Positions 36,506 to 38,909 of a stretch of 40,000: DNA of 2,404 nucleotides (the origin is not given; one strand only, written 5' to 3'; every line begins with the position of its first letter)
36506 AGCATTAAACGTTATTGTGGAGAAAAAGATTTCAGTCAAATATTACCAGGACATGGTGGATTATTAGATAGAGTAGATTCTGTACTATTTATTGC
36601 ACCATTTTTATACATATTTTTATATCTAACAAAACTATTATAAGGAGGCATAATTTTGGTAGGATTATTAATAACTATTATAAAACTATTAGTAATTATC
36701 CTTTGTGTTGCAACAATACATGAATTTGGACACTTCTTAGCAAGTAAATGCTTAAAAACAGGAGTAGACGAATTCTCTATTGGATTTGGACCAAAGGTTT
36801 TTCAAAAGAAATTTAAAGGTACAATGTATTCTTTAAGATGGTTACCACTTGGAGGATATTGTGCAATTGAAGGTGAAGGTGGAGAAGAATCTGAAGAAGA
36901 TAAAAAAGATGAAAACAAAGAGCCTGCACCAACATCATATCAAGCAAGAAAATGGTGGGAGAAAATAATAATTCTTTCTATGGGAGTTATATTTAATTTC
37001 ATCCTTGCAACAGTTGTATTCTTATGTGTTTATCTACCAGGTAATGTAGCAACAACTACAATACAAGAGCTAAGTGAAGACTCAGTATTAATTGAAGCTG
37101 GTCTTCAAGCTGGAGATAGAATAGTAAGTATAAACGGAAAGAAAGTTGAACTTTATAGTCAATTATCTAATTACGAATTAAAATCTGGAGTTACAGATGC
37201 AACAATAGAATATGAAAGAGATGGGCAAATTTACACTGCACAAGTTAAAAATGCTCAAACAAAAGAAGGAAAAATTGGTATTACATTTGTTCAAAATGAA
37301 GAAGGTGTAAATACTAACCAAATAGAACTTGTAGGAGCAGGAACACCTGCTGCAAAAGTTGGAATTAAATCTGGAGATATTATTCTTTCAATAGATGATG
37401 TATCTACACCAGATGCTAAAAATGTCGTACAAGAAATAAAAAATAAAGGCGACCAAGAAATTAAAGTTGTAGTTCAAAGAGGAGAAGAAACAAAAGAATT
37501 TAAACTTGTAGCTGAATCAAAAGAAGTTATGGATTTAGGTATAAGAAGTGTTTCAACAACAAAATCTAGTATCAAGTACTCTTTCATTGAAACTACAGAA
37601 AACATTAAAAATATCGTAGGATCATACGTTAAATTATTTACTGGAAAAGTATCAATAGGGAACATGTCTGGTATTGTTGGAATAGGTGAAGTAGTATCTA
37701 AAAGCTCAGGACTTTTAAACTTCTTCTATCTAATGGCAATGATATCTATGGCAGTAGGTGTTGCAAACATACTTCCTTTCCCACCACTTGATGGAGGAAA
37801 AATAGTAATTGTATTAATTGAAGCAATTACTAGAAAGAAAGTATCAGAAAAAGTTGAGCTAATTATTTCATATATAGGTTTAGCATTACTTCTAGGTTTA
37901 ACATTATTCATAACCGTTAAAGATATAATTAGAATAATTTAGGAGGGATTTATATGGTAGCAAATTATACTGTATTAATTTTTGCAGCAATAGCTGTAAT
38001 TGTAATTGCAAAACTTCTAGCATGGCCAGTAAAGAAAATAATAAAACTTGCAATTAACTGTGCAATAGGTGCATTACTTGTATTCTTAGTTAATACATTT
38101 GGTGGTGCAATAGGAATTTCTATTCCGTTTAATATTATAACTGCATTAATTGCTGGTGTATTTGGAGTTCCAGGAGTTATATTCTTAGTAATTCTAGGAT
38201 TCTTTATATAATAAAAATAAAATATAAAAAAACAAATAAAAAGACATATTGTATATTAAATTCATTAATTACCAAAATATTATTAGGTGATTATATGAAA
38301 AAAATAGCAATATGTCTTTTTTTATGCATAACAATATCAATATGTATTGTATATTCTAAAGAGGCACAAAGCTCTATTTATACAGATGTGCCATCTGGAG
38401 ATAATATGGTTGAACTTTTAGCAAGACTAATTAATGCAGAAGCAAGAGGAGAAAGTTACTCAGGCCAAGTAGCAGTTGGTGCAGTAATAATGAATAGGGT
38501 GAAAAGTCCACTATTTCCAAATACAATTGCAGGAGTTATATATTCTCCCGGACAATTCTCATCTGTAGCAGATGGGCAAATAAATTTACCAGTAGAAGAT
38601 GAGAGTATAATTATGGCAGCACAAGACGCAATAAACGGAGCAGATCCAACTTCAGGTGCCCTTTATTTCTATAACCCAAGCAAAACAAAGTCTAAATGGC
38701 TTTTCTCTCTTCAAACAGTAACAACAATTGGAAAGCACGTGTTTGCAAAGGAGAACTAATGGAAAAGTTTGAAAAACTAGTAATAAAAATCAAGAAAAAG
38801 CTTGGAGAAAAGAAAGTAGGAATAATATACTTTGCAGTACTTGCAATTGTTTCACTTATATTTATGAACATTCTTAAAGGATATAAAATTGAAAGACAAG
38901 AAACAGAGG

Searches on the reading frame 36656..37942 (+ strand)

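Call 36: search_protein_families(library=pfam, proteins=[window:36656-37942:+], max_evalue=0.001)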
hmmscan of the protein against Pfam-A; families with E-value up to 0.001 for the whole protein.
window:36656-37942:+ (428 aa): 6 families
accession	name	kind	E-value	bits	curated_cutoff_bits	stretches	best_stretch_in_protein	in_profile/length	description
PF02163.28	Peptidase_M50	-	1.1e-57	195.3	27.2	1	12-414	3-220/221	Peptidase family M50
PF17820.7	PDZ_6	-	2.1e-19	69.4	27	2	223-275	2-54/54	PDZ domain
PF13180.12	PDZ_2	-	1.5e-18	67.3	27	2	205-284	1-78/80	PDZ domain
PF00595.29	PDZ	-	4.8e-14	52.9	23.2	2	201-274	7-81/81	PDZ domain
PF14685.13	PDZ_Tricorn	-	2.9e-08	34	25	1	230-279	31-83/88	Tricorn protease PDZ domain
PF21558.3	Pept_S41_N_bact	-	8.3e-05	22.8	27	0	135-169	5-39/87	Bacteroidetes, Peptidase, S41 family, N-terminal domain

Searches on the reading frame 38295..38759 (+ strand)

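Call 36: search_protein_families(library=pfam, proteins=[window:38295-38759:+], max_evalue=0.001)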
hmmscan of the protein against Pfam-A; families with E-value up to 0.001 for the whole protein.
window:38295-38759:+ (154 aa): 1 family
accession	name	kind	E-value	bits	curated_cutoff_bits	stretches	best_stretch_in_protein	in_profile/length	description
PF07486.17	Hydrolase_2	-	1.6e-35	122.2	27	1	52-151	1-100/100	Cell Wall Hydrolase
